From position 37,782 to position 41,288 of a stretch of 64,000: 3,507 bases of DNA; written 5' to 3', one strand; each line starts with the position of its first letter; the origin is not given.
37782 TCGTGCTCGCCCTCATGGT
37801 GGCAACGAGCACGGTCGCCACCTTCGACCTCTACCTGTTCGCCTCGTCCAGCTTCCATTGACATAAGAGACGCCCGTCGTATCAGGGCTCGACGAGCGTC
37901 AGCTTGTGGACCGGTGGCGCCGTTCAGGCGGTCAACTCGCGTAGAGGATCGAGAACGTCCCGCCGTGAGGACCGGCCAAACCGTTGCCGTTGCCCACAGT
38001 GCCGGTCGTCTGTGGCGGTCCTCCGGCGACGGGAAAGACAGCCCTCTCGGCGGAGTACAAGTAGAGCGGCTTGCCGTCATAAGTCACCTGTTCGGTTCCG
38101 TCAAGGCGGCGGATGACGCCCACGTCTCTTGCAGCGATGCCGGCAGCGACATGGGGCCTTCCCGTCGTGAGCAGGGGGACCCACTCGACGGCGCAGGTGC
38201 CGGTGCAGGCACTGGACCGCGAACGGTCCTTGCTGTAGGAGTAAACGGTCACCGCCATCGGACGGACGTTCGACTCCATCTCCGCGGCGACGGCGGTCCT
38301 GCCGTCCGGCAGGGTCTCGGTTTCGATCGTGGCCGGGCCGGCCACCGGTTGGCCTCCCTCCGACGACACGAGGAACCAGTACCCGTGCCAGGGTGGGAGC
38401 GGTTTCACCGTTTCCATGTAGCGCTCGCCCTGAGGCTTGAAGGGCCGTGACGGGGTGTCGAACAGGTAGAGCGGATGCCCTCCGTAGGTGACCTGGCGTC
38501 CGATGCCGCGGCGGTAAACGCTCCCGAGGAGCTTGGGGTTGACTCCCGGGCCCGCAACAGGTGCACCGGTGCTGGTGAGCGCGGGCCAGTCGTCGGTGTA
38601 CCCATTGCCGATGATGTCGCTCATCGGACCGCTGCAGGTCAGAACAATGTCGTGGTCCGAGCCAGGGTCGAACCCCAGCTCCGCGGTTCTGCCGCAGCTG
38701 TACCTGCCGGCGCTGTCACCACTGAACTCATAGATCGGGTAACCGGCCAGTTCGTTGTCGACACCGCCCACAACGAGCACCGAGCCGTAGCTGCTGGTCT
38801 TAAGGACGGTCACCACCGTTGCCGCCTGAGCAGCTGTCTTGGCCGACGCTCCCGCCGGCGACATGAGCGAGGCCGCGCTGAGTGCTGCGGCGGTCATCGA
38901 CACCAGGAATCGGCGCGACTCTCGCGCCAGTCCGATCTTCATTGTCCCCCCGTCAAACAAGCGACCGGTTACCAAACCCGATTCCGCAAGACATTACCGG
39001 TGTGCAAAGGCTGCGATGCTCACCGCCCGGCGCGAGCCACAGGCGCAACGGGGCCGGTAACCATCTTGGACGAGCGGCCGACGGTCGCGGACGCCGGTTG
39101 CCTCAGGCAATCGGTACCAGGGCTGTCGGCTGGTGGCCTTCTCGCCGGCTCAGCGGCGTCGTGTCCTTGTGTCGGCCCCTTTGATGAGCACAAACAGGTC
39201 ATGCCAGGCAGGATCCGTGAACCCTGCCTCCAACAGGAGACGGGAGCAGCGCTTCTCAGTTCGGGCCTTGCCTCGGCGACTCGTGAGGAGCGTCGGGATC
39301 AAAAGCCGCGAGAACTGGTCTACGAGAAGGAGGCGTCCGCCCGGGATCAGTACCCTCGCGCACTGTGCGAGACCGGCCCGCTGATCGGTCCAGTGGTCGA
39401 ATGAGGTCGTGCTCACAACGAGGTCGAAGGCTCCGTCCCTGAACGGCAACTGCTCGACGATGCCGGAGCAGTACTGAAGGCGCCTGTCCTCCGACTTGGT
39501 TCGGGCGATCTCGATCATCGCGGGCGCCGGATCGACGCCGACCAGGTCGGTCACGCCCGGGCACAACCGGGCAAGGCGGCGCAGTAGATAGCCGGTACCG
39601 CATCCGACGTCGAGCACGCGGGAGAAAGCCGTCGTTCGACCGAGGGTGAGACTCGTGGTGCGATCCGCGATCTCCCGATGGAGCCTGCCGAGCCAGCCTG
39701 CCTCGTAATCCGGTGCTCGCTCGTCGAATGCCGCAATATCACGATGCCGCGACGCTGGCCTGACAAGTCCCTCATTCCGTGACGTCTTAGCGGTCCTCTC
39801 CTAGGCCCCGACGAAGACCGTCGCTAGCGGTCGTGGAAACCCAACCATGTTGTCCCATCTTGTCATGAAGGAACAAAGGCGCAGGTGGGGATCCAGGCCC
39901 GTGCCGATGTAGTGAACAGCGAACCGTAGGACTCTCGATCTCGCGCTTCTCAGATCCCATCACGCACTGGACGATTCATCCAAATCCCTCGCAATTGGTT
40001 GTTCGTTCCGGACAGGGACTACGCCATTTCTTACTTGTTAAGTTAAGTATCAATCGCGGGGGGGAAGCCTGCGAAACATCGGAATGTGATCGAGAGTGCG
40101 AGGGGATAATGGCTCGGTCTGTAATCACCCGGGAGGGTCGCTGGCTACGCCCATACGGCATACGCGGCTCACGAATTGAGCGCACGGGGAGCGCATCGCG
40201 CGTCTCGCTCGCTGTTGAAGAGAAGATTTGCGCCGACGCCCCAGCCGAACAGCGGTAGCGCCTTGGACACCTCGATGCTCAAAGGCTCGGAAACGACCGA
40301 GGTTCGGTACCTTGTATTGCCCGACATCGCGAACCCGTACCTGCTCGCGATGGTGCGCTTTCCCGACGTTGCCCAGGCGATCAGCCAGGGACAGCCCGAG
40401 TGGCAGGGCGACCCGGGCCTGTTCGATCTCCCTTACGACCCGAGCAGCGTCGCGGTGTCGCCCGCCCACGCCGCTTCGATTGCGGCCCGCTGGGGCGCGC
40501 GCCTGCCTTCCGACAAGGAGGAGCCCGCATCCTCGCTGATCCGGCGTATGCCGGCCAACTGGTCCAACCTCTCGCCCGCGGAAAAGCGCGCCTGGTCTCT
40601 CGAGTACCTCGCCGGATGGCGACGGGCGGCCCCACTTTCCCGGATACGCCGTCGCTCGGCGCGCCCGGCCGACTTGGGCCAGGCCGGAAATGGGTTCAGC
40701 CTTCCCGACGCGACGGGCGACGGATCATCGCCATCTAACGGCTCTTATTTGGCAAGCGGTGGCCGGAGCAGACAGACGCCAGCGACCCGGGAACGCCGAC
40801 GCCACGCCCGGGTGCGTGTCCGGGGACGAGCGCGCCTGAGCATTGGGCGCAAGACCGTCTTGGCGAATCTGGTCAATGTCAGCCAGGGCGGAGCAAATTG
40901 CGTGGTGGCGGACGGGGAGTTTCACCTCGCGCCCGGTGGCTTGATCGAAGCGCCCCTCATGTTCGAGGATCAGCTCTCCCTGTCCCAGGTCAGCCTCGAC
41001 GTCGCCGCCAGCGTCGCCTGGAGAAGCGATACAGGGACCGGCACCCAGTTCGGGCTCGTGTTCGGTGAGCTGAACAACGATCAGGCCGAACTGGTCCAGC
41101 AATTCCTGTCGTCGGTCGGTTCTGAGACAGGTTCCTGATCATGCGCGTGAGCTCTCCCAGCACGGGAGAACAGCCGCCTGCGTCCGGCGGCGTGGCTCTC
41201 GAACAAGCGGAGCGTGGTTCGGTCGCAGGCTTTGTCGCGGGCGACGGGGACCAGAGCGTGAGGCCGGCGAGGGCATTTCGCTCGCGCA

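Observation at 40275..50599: Convergent 10-kb cluster that looks like a c-di-GMP-linked beta-glucan (cellulose-like) exopolysaccharide system with non-canonical parts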

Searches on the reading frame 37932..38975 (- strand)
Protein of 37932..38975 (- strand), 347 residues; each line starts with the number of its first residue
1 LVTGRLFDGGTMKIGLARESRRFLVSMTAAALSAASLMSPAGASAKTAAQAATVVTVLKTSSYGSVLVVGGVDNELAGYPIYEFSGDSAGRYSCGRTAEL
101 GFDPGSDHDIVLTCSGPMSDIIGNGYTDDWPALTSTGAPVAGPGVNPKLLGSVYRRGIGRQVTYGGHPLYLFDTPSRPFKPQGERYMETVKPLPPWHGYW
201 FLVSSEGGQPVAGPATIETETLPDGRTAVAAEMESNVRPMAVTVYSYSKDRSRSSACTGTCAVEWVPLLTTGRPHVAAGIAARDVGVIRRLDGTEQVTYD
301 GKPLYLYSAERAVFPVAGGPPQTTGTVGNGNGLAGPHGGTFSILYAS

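Call 38: search_protein_families(library=pfam, proteins=[window:37932-38975:-], max_evalue=0.001)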
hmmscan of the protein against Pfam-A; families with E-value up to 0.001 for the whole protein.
window:37932-38975:- (347 aa): 1 family
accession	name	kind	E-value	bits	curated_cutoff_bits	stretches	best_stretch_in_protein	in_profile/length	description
PF03640.20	Lipoprotein_15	-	3.3e-18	65.4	24.4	1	287-308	2-23/47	Secreted repeat of unknown function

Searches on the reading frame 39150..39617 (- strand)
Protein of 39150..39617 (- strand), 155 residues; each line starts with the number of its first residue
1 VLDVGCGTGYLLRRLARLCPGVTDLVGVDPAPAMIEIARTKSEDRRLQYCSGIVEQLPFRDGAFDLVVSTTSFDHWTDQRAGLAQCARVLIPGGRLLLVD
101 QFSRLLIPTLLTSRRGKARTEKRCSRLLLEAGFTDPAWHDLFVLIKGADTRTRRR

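Call 38: search_protein_families(library=pfam, proteins=[window:39150-39617:-], max_evalue=0.001)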
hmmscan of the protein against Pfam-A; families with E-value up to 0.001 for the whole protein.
window:39150-39617:- (155 aa): 10 families
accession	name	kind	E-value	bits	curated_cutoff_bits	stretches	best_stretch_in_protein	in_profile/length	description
PF08241.18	Methyltransf_11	-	4.2e-26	91.9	21.2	1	2-97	1-94/95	Methyltransferase domain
PF13649.12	Methyltransf_25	-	1.1e-23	84.1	27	1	2-94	2-97/97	Methyltransferase domain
PF08242.18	Methyltransf_12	-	1.3e-17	64.7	30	1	2-96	1-98/98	Methyltransferase domain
PF13847.12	Methyltransf_31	-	1.8e-15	57.3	27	1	1-100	7-111/145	Methyltransferase domain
PF13489.12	Methyltransf_23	-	2.4e-13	50.6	27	1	2-112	27-130/164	Methyltransferase domain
PF01209.24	Ubie_methyltran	-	3.6e-13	49.9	20.1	1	1-110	51-162/233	ubiE/COQ5 methyltransferase family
PF00891.24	Methyltransf_2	-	7.1e-07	29.2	22.3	1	1-133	66-209/210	O-methyltransferase domain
PF08003.17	Methyltransf_9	-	4.8e-06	26.2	23.8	1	1-99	119-218/315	Protein of unknown function (DUF1698)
PF05175.20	MTS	-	1e-05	25.7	23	1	2-101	36-141/170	Methyltransferase small domain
PF20922.3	Anamorsin_N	-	0.00065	19.9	27.1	1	58-134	46-117/163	Anamorsin, N-terminal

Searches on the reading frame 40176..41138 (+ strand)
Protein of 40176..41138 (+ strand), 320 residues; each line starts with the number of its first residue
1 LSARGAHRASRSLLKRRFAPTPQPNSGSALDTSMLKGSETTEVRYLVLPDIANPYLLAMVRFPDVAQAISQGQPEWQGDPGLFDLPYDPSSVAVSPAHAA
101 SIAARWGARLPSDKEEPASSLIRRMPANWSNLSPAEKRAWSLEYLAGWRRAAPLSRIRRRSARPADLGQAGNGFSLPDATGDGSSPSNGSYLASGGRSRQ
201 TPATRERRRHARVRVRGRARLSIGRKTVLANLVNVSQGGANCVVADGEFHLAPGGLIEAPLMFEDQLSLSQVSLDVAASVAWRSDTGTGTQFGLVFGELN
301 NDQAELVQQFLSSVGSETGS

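Call 3: search_protein_families(library=pfam, proteins=[window:40176-41138:+], max_evalue=0.01)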
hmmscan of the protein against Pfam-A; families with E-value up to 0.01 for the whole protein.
window:40176-41138:+ (320 aa): 1 family
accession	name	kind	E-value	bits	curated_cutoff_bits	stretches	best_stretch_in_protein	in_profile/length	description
PF07238.19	PilZ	-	3.4e-12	47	22.5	1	206-311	1-100/102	PilZ domain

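Call 4: search_protein_families(library=ncbifam, proteins=[window:40176-41138:+], max_evalue=0.01)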
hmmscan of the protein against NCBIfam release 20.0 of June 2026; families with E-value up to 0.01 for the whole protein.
window:40176-41138:+ (320 aa): 0 families

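Call 41: find_homologous_proteins(query=window:40275-41138:+, max_evalue=0.00001)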
Query window:40275-41138:+ (287 aa): 564 proteins with E <= 0.00001 among 4409 candidates; the best 120 are listed.
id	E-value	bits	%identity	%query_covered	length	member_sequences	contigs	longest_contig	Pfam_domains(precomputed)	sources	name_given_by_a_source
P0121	1.4e-183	627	100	100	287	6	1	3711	PF07238.20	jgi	jgi:hypothetical protein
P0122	3.4e-116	406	67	100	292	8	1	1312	PF07238.20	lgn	-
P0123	3.2e-114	399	65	100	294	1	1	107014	PF07238.20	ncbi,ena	-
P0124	3.0e-113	396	64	100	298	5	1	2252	PF07238.20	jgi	-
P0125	1.7e-109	384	65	97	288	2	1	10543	PF07238.20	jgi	jgi:hypothetical protein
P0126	1.1e-95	338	58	99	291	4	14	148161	PF07238.20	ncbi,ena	ncbi:MAG: PilZ domain-containing protein [Acidimicrobiales bacterium]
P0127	2.2e-89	318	57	98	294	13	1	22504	PF07238.20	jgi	jgi:hypothetical protein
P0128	4.7e-81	290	53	99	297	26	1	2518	PF07238.20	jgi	-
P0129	7.7e-79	283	52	99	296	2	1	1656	PF07238.20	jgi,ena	jgi:hypothetical protein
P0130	1.8e-77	279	54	97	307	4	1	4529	PF07238.20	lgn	-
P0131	2.1e-76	275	47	100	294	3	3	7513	PF07238.20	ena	-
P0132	3.0e-76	275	53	100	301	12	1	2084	PF07238.20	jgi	jgi:hypothetical protein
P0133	9.0e-75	270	48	100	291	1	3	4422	PF07238.20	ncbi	-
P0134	3.0e-74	268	51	99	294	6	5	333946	PF07238.20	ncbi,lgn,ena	-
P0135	1.1e-73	266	49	98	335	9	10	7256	PF07238.20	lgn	-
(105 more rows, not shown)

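Call 54: predict_structure(alignment_id=A3)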
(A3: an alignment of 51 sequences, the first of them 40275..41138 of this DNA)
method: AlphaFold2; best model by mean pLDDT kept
length: 287 residues; sequences in the alignment: 51
mean_pLDDT: 69.8   pTM: 0.50
mean pLDDT of the five models: 69.8, 69.1, 67.8, 64.1, 64.1
residues with pLDDT >= 90: 80; 70-90: 83; 50-70: 49; < 50: 75
segments of 3 or more residues with pLDDT < 50: 1-7, 115-176
pLDDT, mean of each block of 10 residues (from residue 1): 50 77 74 73 62 72 89 82 55 60 71 48 36 35 36 33 31 52 94 94 92 86 96 95 93 88 93 93 60
secondary structure, 60 per line:
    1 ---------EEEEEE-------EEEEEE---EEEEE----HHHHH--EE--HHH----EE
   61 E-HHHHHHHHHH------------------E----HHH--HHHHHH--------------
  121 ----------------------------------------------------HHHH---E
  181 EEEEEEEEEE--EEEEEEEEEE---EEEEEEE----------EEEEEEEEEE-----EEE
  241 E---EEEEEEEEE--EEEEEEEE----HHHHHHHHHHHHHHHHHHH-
elements in order: E10-15 E23-28 E32-36 H41-45 E59-61 H63-72 H101-106 H173-176 E180-190 E193-202 E206-212 E223-232 E238-241 E245-253 E256-263 H268-286

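Call 58: fold_search(model_id=the predicted structure, library=pdb)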
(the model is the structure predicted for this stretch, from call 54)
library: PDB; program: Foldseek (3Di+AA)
matches with E <= 10: 933; with E <= 0.001: 31
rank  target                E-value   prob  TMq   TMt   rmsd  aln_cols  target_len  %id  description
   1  4rt1_A                3.0e-06  1.00  0.31  0.73   3.1       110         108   24  Structure of the Alg44 PilZ domain (R95A mutant) from Pseudomonas aeruginosa PAO1 in complex with c-di-GMP (released 2015-04-08)
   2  4xrn_D                5.2e-06  1.00  0.30  0.74   3.2       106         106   24  Pilz domain with c-di-gmp of a protein from Pseudomonas aeruginosa (released 2016-02-03)
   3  4xrn_C                7.2e-06  1.00  0.31  0.74   2.8       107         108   24  Pilz domain with c-di-gmp of a protein from Pseudomonas aeruginosa (released 2016-02-03)
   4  4xrn_B                7.2e-06  1.00  0.30  0.76   2.9       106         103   24  Pilz domain with c-di-gmp of a protein from Pseudomonas aeruginosa (released 2016-02-03)
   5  5vx6_A                7.2e-06  1.00  0.32  0.43   3.3       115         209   18  Structure of Bacillus subtilis Inhibitor of motility (MotI/DgrA) (released 2017-11-22)
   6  4rt0_A                7.6e-06  1.00  0.31  0.71   3.2       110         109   24  Structure of the Alg44 PilZ domain from Pseudomonas aeruginosa PAO1 in complex with c-di-GMP (released 2015-04-08)
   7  4xrn_A                1.0e-05  1.00  0.30  0.76   2.9       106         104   24  Pilz domain with c-di-gmp of a protein from Pseudomonas aeruginosa (released 2016-02-03)
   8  4rt1_B                1.0e-05  1.00  0.31  0.72   3.3       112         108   25  Structure of the Alg44 PilZ domain (R95A mutant) from Pseudomonas aeruginosa PAO1 in complex with c-di-GMP (released 2015-04-08)
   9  5vx6_B                1.3e-05  1.00  0.31  0.41   2.9       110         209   17  Structure of Bacillus subtilis Inhibitor of motility (MotI/DgrA) (released 2017-11-22)
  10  4rt0_C                1.8e-05  1.00  0.31  0.75   3.2       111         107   23  Structure of the Alg44 PilZ domain from Pseudomonas aeruginosa PAO1 in complex with c-di-GMP (released 2015-04-08)
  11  4rt0_B                2.0e-05  1.00  0.29  0.69   3.6       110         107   24  Structure of the Alg44 PilZ domain from Pseudomonas aeruginosa PAO1 in complex with c-di-GMP (released 2015-04-08)
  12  5y6g                  2.1e-05  1.00  0.32  0.67   3.2       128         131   16  PilZ domain with c-di-GMP of YcgR from Escherichia coli (released 2018-07-18)
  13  5kgo_A                2.9e-05  1.00  0.32  0.42   3.2       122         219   16  Structure of K. pneumonia MrkH-c-di-GMP complex (released 2016-08-17)
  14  5y6f                  3.1e-05  1.00  0.32  0.40   2.7       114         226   18  Crystal structure of YcgR in complex with c-di-GMP from Escherichia coli (released 2018-07-18)
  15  5ej1_A                4.3e-05  1.00  0.27  0.12   4.2       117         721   21  Pre-translocation state of bacterial cellulose synthase (released 2016-03-30)
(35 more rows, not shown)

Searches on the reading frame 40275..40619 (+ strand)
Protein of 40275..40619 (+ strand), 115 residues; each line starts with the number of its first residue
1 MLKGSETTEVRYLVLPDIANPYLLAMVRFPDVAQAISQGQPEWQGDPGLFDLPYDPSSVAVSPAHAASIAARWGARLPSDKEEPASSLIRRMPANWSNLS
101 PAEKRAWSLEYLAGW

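Call 76: search_protein_representatives(protein=window:40275-40619:+)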
Query: 115 residues. Proteins with E-value up to 0.001 (for the whole library): 154; up to 1e-10: 131; up to 1e-30: 62. The best 150 are listed.
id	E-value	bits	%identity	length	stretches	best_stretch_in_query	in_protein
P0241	2.5e-49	182.8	78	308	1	3-112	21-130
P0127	1.7e-43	164.0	71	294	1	5-114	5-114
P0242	1.9e-40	154.2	72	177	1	7-112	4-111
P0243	3.1e-40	153.5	72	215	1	7-112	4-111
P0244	4.3e-39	149.8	71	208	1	5-111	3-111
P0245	1.2e-38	148.3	70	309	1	6-114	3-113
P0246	3.2e-38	147.0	64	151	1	7-114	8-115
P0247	4.9e-38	146.4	70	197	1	10-112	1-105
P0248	8.6e-38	145.6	65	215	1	7-112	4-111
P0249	1.6e-37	144.8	68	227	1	6-112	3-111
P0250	1.9e-37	144.5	66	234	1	7-112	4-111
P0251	9.8e-37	142.2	67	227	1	6-115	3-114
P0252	1.8e-36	141.4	67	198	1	7-109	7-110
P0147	2.1e-36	141.1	65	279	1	3-109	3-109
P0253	3.5e-36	140.4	66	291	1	8-112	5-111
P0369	3.6e-11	59.7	22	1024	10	8-54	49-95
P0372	2.2e-08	50.8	29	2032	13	11-76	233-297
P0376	1.1e-07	48.5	31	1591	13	9-66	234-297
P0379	2.3e-07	47.4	35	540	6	34-95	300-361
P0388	1.6e-04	38.3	34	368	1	10-82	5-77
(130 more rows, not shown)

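Call 77: search_protein_families(library=pfam, proteins=[P0369, P0372, P0376, P0379, P0388], max_evalue=0.001)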
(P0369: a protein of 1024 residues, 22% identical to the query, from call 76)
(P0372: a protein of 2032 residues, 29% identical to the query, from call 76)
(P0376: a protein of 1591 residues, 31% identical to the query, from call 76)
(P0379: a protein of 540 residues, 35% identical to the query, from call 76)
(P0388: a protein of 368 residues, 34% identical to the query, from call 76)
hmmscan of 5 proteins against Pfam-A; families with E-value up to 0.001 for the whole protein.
P0369 (1024 aa): 2 families
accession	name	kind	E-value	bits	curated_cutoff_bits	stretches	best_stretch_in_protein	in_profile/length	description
PF15330.11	SIT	-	1.1e-16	61.8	27.6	0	403-445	6-49/114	SHP2-interacting transmembrane adaptor protein, SIT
PF11755.13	DUF3311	-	0.00076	19.9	30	0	272-294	6-28/61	Protein of unknown function (DUF3311)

P0372 (2032 aa): 7 families
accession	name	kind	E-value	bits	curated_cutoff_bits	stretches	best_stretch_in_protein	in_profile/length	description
PF17390.7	Bac_rhamnosid_C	-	5.7e-15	55.3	22.1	0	1143-1168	37-62/78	Bacterial alpha-L-rhamnosidase C-terminal domain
PF00533.33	BRCT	-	2.1e-13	50.7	21.3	0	217-245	28-57/78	BRCA1 C Terminus (BRCT) domain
PF13860.13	FlgD_ig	-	1.5e-12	47.7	27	0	1050-1117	11-74/79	FlgD Ig-like domain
PF19406.5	PKD_5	-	1.7e-11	44.3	25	0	1088-1118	56-86/88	PKD-like domain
PF17747.7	VID27_PH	-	5.1e-10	40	23.2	0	993-1029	28-64/109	VID27 PH-like domain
PF09552.15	RE_BstXI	-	1.1e-07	31.8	25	0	1012-1065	43-96/290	BstXI restriction endonuclease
PF18957.6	RibLong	-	0.00073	20.7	27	0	1317-1376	12-67/93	Long Rib domain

P0376 (1591 aa): 14 families
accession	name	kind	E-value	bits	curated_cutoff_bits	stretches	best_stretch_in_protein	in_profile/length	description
PF17963.7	Big_9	-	1.1e-32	113.2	23.6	2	1472-1563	1-87/89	Bacterial Ig domain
PF17892.7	Cadherin_5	-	2.4e-30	104.7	26.5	2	1471-1566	1-97/98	Cadherin-like domain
PF17803.7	Cadherin_4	-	2.7e-26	92.3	25.1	2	1462-1532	1-71/71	Bacterial cadherin-like domain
PF07116.16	DUF1372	-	3.5e-20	72.5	25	0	577-608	54-85/98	Protein of unknown function (DUF1372)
PF06486.16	DUF1093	-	1.5e-19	70.8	26.3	0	244-260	29-45/81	Protein of unknown function (DUF1093)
PF00533.33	BRCT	-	3.9e-13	49.9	21.3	0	124-170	20-68/78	BRCA1 C Terminus (BRCT) domain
PF23494.1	bPH_10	-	9.8e-13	48.2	27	0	85-138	64-117/151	YqeB-like bacterial PH domain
PF16184.11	Cadherin_3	-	1.1e-10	41.9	25.5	0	1475-1554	1-94/106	Cadherin-like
PF20622.4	Big_15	-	1.4e-09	38.1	27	0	155-178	58-81/82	Bacterial Ig domain (Big_16)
PF17390.7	Bac_rhamnosid_C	-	8.3e-07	29.2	22.1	0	177-230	12-61/78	Bacterial alpha-L-rhamnosidase C-terminal domain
PF08428.16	Rib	-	1.2e-06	29.5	27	0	214-231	52-69/76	Rib domain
PF18656.6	DUF5633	-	9.2e-06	25.8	23.6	0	236-251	25-40/41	Family of unknown function (DUF5633)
PF16256.10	DUF4911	-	1.6e-05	25.3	29.3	0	589-607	1-19/57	Domain of unknown function (DUF4911)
PF19988.4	DUF6424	-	0.00054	19.7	25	0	214-236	209-231/292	Family of unknown function (DUF6424)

P0379 (540 aa): 1 family
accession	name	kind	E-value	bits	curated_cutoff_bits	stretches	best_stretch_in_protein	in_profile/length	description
PF03544.19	TonB_C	-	2.4e-15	57.2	24.6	1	466-526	2-62/79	Gram-negative bacterial TonB protein C-terminal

P0388 (368 aa): 0 families

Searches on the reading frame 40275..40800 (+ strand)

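Call 33: search_protein_families(library=pfam, proteins=[window:40275-40800:+], max_evalue=10)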
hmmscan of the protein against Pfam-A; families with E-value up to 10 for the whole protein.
window:40275-40800:+ (175 aa): 1 family
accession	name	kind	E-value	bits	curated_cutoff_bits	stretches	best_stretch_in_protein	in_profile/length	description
PF02936.19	COX4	-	0.18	12.3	26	1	68-106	8-50/138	Cytochrome c oxidase subunit IV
